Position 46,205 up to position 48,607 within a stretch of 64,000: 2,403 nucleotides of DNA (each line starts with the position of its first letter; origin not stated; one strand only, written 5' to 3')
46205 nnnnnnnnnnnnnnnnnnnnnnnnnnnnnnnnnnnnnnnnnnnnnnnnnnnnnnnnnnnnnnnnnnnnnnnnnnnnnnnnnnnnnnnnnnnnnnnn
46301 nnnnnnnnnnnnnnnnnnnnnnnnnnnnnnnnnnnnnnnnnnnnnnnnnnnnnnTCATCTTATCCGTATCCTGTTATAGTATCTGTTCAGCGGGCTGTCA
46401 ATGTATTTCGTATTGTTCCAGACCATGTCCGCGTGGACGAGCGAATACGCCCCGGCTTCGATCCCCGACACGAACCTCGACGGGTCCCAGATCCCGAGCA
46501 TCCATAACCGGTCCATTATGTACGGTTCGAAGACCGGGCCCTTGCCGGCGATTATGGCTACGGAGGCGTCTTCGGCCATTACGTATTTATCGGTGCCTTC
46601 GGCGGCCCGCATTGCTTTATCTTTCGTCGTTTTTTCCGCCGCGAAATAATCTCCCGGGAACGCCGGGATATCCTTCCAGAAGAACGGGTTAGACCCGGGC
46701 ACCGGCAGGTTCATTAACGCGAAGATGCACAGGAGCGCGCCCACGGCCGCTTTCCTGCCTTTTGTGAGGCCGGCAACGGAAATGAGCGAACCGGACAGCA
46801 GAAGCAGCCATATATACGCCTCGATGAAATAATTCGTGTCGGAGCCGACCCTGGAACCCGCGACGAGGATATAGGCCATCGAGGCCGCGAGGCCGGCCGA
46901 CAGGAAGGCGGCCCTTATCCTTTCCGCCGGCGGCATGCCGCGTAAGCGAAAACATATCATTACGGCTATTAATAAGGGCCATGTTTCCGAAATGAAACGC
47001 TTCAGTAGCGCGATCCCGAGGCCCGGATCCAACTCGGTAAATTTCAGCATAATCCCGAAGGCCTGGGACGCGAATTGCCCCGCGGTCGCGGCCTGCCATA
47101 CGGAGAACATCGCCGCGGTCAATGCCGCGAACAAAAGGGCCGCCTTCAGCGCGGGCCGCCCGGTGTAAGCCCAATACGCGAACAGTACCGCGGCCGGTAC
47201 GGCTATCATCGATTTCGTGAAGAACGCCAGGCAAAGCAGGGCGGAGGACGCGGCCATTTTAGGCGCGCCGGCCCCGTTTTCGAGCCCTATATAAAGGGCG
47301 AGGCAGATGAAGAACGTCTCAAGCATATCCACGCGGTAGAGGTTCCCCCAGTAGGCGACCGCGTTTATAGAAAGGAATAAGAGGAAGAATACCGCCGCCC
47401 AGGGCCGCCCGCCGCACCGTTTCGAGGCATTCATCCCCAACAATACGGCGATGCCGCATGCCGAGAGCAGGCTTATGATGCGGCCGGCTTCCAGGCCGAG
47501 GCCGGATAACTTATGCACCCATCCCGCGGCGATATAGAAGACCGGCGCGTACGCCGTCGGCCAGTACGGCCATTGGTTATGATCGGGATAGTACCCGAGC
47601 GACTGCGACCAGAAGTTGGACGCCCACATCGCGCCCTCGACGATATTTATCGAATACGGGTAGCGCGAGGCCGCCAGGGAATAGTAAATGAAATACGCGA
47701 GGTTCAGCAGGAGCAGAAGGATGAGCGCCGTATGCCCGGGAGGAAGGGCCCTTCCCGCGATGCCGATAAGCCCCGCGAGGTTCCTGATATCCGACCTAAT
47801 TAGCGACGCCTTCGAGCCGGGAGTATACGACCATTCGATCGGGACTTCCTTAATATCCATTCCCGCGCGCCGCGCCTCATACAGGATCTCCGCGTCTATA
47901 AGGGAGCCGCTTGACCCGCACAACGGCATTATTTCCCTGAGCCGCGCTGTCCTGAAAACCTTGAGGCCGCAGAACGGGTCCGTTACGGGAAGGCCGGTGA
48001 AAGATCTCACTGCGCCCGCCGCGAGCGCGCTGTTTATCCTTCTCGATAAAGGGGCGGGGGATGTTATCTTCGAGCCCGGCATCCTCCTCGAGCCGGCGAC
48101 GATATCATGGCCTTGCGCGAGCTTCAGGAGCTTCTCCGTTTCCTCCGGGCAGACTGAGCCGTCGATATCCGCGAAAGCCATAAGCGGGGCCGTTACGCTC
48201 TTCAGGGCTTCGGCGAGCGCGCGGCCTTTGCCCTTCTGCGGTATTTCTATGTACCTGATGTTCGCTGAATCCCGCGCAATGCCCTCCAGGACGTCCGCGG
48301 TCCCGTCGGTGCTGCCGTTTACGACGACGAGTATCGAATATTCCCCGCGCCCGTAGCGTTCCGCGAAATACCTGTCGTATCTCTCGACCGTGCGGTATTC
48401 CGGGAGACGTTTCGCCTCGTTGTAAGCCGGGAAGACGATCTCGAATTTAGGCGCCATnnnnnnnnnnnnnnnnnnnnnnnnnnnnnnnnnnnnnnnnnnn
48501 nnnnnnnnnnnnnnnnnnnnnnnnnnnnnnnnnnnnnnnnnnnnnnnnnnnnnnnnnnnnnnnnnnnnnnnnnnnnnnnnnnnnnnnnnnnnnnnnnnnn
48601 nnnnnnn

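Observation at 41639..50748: Wzm/Wzt-type glycan locus with a radical SAM/SPASM enzyme and a GT2-GT-C fusion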

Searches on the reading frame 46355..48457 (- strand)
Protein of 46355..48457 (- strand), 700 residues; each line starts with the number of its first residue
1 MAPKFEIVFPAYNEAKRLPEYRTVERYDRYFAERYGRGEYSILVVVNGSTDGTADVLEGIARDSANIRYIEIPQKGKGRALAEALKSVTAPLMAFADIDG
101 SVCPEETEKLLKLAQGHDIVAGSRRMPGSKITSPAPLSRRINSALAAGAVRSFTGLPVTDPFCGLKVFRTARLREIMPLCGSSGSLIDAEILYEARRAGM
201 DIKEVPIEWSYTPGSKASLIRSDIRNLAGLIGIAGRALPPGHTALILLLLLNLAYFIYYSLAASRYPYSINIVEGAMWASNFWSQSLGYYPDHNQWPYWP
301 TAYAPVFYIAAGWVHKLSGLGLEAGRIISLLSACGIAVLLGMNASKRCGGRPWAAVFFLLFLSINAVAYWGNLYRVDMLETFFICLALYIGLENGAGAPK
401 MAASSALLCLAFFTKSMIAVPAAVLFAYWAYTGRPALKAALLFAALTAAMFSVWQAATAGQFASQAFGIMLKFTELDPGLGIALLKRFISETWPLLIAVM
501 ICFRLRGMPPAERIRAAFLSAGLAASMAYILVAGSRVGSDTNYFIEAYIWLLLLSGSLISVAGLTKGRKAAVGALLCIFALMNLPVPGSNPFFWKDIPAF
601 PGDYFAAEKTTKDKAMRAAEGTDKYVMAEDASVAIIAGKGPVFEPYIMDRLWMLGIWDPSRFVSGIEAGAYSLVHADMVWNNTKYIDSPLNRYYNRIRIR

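Call 3: search_protein_families(library=pfam, proteins=[window:46355-48457:-], max_evalue=0.01)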
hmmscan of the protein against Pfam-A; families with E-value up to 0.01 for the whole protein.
window:46355-48457:- (700 aa): 3 families
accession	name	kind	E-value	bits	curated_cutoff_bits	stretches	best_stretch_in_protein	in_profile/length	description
PF00535.33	Glycos_transf_2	-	3.2e-17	63.4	23.3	1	7-169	2-160/168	Glycosyl transferase family 2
PF13641.12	Glyco_tranf_2_3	-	1.4e-06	29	27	1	5-127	3-126/230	Glycosyltransferase like family 2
PF10111.15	Glyco_tranf_2_2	-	0.0026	17.7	27.3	1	37-119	27-111/276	Glycosyltransferase like family 2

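Call 4: search_protein_families(library=ncbifam, proteins=[window:46355-48457:-], max_evalue=0.01)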
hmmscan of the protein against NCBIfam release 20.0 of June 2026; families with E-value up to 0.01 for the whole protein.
window:46355-48457:- (700 aa): 11 families
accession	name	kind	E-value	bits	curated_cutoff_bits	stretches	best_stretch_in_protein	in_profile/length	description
NF041391.1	DPhHxTase_Halo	equivalog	4.7e-13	48.6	375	1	43-211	27-185/213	dolichyl-phosphate hexose transferase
TIGR04182.1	glyco_TIGR04182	equivalog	8.3e-12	45.1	325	1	37-217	25-199/293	S-layer glycoprotein N-glycosyltransferase AglJ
NF007986.1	PRK10714.1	equivalog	5.9e-09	35.4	529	1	4-198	7-193/316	undecaprenyl-phosphate 4-deoxy-4-formamido-L-arabinose transferase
NF007482.0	PRK10073.1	equivalog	1.6e-07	30.7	423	1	38-118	34-114/334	glycosyltransferase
NF038302.1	EPS_HpsE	equivalog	8.6e-07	28.2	300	1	4-118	2-115/307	hormogonium polysaccharide biosynthesis glycosyltransferase HpsE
NF047588.1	GlcsyltransPgfSStrep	equivalog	1.1e-06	28.1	500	1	4-131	2-128/308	glycosyltransferase PgfS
TIGR03937.1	PgaC_IcaA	equivalog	8.4e-06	25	422.3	1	3-99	45-135/407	poly-beta-1,6-N-acetyl-D-glucosamine synthase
NF041875.1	EPS_EpsD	equivalog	0.0002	20.9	370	1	6-109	2-99/325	exopolysaccharide biosynthesis glycosyltransferase EpsD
NF047683.1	TeichurnBiosyTuaG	equivalog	0.0007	19.3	400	1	5-118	8-115/252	teichuronic acid biosynthesis protein TuaG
NF058614.1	PPMAGASynPpgS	equivalog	0.0026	17.2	370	1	7-217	4-204/226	polyprenyl-phospho-N-acetylgalactosaminyl synthase PpgS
NF053846.1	glyco_with_XrtP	equivalog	0.0045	15.7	520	0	307-392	324-405/440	XrtP-associated glycosyltransferase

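Call 18: find_homologous_proteins(query=window:46358-48457:-)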
Query window:46358-48457:- (700 aa): 11 proteins with E <= 0.001 among 8000 candidates.
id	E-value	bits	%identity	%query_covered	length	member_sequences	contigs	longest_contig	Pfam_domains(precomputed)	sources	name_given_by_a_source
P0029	0.0e+0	1576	100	100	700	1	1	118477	PF13641.13,PF00535.33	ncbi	-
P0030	0.0e+0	1334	84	100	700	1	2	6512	PF13641.13,PF00535.33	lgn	-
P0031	0.0e+0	1312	84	100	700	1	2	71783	PF00535.33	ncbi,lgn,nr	ncbi:MAG: glycosyltransferase [Candidatus Omnitrophica bacterium]|nr:glycosyltransferase [Candidatus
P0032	0.0e+0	1299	82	100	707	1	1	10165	PF00535.33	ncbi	-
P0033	0.0e+0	1294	82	100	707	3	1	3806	PF13641.13,PF00535.33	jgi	-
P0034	0.0e+0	1040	68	100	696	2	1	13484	PF00535.33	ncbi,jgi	ncbi:MAG: glycosyltransferase [Candidatus Omnitrophota bacterium]|jgi:hypothetical protein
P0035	8.8e-8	49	31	29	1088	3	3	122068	PF00534.27,PF13579.13,PF13439.13,PF13440.12,PF00535.33,PF20706.4,PF13692.13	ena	-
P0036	2.5e-6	44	25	62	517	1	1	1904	-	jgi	jgi:hypothetical protein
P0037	1.2e-5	42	32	22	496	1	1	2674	-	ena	-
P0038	1.2e-4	39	30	24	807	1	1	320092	PF04991.20,PF00535.33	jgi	jgi:hypothetical protein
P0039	3.1e-4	37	27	29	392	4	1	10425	PF13641.13,PF00535.33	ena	-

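Call 20: find_encoding_contigs(protein=P0029, flank=10000, max_places=2)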
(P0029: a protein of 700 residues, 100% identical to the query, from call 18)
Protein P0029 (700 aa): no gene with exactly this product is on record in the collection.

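Call 41: predict_structure(alignment_id=A2)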
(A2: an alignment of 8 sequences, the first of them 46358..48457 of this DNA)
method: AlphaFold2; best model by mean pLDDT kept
length: 700 residues; sequences in the alignment: 8
mean_pLDDT: 60.9   pTM: 0.58
mean pLDDT of the five models: 60.9, 58.3, 57.8, 51.4, 42.4
residues with pLDDT >= 90: 10; 70-90: 255; 50-70: 211; < 50: 224
segments of 3 or more residues with pLDDT < 50: 1-25, 36-54, 71-170, 181-190, 201-237, 283-297, 299-302, 535-540
pLDDT, mean of each block of 10 residues (from residue 1): 26 35 49 50 42 48 56 41 43 30 41 44 31 36 41 38 43 57 46 53 35 26 30 43 76 79 65 51 45 46 63 71 73 87 72 79 75 72 89 79 88 75 89 82 84 70 59 61 80 86 73 85 85 52 75 83 73 85 65 54 71 78 68 67 59 65 72 60 57 63
secondary structure, 60 per line:
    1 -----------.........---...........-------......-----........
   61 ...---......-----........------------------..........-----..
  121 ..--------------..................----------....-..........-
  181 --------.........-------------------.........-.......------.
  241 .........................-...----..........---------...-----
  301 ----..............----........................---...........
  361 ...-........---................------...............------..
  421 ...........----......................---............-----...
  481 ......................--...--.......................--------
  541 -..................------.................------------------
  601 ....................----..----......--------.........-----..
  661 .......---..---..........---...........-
elements in order (helices of 4 or more, strands of 3 or more residues): H12-20 H24-34 E42-47 H53-63 E67-72 H78-85 H104-113 E119-122 H137-154 E165-168 H170-179 H189-197 H217-225 H227-233 H240-265 H274-283 H305-318 H323-346 H350-363 H365-372 H376-391 H398-412 H419-431 H436-457 H461-472 H478-502 H510-532 H542-559 H566-582 H601-620 H631-636 H645-653 H659-667 H676-685 H689-699

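Call 43: fold_search(model_id=the predicted structure, library=pdb)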
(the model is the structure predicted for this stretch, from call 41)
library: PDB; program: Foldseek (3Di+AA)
matches with E <= 10: 451; with E <= 0.001: 3
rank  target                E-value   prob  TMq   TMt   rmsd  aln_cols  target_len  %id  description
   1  5ezm                  3.6e-05  1.00  0.38  0.48   9.9       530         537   13  Crystal Structure of ArnT from Cupriavidus metallidurans in the apo state (released 2016-02-17)
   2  5f15                  7.3e-05  1.00  0.42  0.52   8.1       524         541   14  Crystal Structure of ArnT from Cupriavidus metallidurans bound to Undecaprenyl phosphate (released 2016-02-17)
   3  9dm5                  8.2e-04  1.00  0.26  0.42  11.9       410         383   16  Product-Bound mannosyltransferase PimE (released 2025-06-25)
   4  9dlh                  1.0e-03  1.00  0.39  0.44   6.5       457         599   12  donor substrate analog-bound AftB (released 2025-06-25)
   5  9i5k_A                1.2e-03  1.00  0.33  0.44   8.7       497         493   12  Structure of the Chaetomium thermophilum Pmt4 homodimer (C2 symmetry) (released 2025-12-24)
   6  9dm7_A                1.3e-03  1.00  0.29  0.49  13.4       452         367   16  mannosyltransferase PimE in complex with Fab_E6 (released 2025-06-25)
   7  7e9s_A                1.9e-03  1.00  0.30  0.26  11.4       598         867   12  Archaeal oligosaccharyltransferase AglB from Archaeoglobus fulgidus in complex with an inhibitory peptide and a dolich (released 2021-09-08)
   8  9dlf_C                2.0e-03  1.00  0.38  0.42   7.8       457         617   14  Arabinosyltransferase AftB in complex with Fab_B3 (released 2025-06-25)
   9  9s6r_A                7.5e-03  1.00  0.28  0.46   8.6       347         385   16  Ternary cryo-EM structure of yeast ALG3 with Dol25-PP-GlcNAc2Man5, Dol25-P-Man, and Fab (released 2026-03-18)
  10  9s6s_A                1.2e-02  1.00  0.27  0.33  12.0       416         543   12  Ternary cryo-EM structure of human ALG9 with Dol25-PP-GlcNAc2Man6, Dol25-P-Man and Fab (released 2026-03-18)
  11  7zlh_A                1.7e-02  0.99  0.28  0.29  11.8       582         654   10  Cryo-EM structure of C-mannosyltransferase CeDPY19, in apo state, bound to CMT2-Fab and anti-Fab nanobody (released 2023-01-11)
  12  8wlk                  2.2e-02  0.33  0.11  0.16  22.9       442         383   14  Cryo-EM structure of human VMAT2 in presence of Tetrabenazine, determined in an outward-facing conformation (released 2024-06-12)
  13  6c26_A                3.7e-02  0.97  0.29  0.31  14.0       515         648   11  The Cryo-EM structure of a eukaryotic oligosaccharyl transferase complex (released 2018-01-31)
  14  7zli_A                4.2e-02  0.97  0.23  0.25  12.5       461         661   11  Cryo-EM structure of C-mannosyltransferase CeDPY19, in complex with Dol25-P-Man and bound to CMT2-Fab and anti-Fab nan (released 2023-01-11)
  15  7zlg_A                5.0e-02  0.99  0.33  0.34   9.8       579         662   10  Cryo-EM structure of C-mannosyltransferase CeDPY19, in complex with acceptor peptide and bound to CMT2-Fab and anti-Fa (released 2023-01-11)
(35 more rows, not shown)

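Call 71: search_protein_families(library=padloc, proteins=[window:46355-48457:-], max_evalue=0.001)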
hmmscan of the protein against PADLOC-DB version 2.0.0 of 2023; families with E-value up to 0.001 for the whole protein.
window:46355-48457:- (700 aa): 0 families

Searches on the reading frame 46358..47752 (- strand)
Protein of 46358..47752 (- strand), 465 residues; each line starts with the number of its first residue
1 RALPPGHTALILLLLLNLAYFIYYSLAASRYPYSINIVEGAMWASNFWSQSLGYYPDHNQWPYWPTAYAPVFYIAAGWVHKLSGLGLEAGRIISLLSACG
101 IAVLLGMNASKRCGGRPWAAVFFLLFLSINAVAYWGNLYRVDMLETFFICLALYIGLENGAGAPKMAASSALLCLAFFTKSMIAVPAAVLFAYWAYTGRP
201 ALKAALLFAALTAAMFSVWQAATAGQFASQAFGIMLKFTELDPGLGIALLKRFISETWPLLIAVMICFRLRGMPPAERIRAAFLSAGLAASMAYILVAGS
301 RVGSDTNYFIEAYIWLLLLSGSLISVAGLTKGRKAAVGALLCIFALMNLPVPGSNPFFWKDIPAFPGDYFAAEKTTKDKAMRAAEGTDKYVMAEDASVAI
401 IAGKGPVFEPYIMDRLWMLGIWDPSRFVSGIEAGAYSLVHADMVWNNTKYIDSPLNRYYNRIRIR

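Call 85: search_solved_structures(query=A3, max_evalue=1)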
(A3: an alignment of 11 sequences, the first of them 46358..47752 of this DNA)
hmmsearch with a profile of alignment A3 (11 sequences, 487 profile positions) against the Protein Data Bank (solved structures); distinct sequences matched with E-value up to 1: 1.
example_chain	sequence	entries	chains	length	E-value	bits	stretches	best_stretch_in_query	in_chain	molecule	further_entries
6vfi_A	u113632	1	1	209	0.8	11.6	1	266-364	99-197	O43_dn18A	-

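Call 86: find_homologous_proteins(query=A3, max_evalue=0.001)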
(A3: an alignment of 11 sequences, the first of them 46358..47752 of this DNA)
Query A3 (11 sequences) (465 aa, profile of the alignment): 15 proteins with E <= 0.001 among 8000 candidates.
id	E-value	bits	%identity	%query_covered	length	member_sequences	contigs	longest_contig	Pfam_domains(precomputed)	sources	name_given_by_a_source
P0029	5.3e-175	601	100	100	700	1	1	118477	PF13641.13,PF00535.33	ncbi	-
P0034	6.0e-169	581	67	96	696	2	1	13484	PF00535.33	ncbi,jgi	ncbi:MAG: glycosyltransferase [Candidatus Omnitrophota bacterium]|jgi:hypothetical protein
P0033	6.5e-165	568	82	100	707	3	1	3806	PF13641.13,PF00535.33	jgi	-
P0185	7.9e-164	564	35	32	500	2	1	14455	-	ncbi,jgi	jgi:hypothetical protein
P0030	1.2e-163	564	84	100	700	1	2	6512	PF13641.13,PF00535.33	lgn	-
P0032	1.8e-162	560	82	100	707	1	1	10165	PF00535.33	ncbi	-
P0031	2.3e-161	556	85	100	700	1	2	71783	PF00535.33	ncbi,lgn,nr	ncbi:MAG: glycosyltransferase [Candidatus Omnitrophica bacterium]|nr:glycosyltransferase [Candidatus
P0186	3.9e-109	384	32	97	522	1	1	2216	-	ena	-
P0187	3.6e-50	189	26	37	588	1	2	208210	-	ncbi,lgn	ncbi:MAG: ArnT family glycosyltransferase [Planctomycetota bacterium]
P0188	4.0e-40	156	29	55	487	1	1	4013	-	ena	-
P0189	1.3e-22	98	28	26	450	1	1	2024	PF13231.13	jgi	-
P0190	3.7e-19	87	25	10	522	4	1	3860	-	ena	-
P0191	4.1e-19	87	25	38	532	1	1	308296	PF13231.13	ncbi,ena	-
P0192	2.3e-7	48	26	56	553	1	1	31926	-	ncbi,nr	ncbi:MAG: hypothetical protein PHD97_03055 [Bacteroidales bacterium]|nr:hypothetical protein [Bacter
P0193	2.9e-4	38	32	18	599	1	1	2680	PF02366.25,PF13231.13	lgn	-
